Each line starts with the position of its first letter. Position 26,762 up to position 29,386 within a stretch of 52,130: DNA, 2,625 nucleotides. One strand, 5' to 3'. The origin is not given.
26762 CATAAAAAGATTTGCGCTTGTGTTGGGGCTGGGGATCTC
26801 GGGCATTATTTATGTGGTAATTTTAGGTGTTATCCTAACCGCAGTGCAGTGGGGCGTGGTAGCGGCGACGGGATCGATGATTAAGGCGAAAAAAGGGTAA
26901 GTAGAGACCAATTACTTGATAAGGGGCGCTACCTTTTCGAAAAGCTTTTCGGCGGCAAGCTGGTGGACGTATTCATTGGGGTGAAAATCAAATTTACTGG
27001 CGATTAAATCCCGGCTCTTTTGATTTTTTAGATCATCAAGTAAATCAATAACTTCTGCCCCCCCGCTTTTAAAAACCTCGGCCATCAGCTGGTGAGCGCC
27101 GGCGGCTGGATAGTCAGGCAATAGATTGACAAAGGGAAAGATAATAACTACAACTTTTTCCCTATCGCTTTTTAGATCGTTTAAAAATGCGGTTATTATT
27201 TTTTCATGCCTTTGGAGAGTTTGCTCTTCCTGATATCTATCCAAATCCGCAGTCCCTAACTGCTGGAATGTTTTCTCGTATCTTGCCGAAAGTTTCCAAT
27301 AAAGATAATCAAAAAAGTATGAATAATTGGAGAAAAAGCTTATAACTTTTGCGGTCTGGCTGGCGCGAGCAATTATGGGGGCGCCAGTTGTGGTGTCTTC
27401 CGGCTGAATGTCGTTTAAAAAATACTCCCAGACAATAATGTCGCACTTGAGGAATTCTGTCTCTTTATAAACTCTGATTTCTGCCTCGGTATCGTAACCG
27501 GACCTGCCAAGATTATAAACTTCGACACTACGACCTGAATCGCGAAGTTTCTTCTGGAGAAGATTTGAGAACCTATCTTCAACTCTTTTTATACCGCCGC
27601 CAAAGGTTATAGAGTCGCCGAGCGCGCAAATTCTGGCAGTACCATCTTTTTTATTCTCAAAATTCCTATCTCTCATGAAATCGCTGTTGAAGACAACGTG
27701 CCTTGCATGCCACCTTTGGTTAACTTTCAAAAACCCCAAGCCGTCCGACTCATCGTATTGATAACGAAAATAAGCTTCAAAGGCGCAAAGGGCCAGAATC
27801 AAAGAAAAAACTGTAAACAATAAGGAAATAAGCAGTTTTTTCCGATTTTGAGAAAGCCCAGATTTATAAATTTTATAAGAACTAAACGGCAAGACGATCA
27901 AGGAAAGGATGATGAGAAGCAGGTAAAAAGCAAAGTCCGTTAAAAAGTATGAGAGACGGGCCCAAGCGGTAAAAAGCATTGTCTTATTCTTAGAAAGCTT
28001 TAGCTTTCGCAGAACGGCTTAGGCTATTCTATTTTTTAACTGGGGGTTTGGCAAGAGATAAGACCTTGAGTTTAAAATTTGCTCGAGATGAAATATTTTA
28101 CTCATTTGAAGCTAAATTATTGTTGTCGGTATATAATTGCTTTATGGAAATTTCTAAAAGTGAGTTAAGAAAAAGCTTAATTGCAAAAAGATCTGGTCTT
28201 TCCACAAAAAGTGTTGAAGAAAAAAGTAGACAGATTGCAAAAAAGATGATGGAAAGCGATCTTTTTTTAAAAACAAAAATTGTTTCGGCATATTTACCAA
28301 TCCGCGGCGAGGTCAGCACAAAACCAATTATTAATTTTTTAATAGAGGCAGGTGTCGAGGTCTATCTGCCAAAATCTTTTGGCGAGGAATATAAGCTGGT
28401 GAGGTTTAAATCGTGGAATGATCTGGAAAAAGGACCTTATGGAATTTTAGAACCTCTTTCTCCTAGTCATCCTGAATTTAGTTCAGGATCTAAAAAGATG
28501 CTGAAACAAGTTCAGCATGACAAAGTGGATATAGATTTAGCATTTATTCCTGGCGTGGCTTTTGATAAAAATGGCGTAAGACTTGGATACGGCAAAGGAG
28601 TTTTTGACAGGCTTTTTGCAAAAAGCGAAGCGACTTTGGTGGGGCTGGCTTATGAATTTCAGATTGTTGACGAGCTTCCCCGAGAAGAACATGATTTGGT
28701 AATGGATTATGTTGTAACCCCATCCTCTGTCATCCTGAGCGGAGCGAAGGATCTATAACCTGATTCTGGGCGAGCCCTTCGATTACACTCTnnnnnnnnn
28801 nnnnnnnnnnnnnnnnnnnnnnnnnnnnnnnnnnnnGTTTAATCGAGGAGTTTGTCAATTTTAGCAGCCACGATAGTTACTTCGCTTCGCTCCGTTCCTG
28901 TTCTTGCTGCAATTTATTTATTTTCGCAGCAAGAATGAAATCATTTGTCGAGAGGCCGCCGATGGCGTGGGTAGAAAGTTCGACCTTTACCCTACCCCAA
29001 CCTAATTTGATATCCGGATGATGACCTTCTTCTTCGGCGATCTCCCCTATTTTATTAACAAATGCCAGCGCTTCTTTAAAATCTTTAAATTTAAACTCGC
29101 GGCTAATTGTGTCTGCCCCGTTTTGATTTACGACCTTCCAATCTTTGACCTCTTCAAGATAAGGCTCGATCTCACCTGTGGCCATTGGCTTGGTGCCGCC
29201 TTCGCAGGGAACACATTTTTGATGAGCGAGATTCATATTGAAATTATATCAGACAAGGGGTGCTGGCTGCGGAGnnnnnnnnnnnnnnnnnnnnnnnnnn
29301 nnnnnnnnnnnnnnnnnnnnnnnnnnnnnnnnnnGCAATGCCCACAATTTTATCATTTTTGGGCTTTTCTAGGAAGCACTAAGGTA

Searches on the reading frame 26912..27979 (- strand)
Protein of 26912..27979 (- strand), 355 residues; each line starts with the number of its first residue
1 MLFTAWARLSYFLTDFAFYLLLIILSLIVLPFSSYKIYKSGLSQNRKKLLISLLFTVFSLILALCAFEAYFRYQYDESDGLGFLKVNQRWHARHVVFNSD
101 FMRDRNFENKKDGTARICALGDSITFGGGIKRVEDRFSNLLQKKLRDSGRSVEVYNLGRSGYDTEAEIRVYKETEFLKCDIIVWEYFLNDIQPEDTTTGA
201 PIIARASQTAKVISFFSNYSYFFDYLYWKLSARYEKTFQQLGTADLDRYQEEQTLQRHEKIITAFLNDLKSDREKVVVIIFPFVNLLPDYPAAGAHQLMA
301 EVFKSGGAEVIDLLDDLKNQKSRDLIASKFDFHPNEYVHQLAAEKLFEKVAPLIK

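Call 77: search_protein_families(library=pfam, proteins=[window:26912-27979:-], max_evalue=0.00001)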
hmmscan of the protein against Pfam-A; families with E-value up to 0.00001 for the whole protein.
window:26912-27979:- (355 aa): 2 families
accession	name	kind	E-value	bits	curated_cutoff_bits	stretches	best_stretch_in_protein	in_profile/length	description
PF13472.12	Lipase_GDSL_2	-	8.7e-12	46.3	32.9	1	119-341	1-178/178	GDSL-like Lipase/Acylhydrolase family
PF00657.28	Lipase_GDSL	-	2.5e-06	28.2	23.6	1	117-346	1-208/208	GDSL-like Lipase/Acylhydrolase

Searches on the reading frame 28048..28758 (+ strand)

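Call 77: search_protein_families(library=pfam, proteins=[window:28048-28758:+], max_evalue=0.00001)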
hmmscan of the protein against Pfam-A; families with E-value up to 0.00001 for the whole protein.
window:28048-28758:+ (236 aa): 1 family
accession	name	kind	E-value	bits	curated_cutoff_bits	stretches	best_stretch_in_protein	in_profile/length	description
PF01812.26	5-FTHF_cyc-lig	-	6.3e-39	134.2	27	1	37-225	1-186/186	5-formyltetrahydrofolate cyclo-ligase family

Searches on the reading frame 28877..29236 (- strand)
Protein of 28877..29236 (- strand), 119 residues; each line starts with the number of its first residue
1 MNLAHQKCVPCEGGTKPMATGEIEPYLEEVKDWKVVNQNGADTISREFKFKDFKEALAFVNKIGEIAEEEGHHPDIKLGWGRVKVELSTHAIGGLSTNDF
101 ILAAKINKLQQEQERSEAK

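Call 77: search_protein_families(library=pfam, proteins=[window:28877-29236:-], max_evalue=0.00001)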
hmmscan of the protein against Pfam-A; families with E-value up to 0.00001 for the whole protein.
window:28877-29236:- (119 aa): 1 family
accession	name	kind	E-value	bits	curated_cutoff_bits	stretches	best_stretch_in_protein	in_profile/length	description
PF01329.24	Pterin_4a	-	4.2e-33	113.8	26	1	17-109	2-91/91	Pterin 4 alpha carbinolamine dehydratase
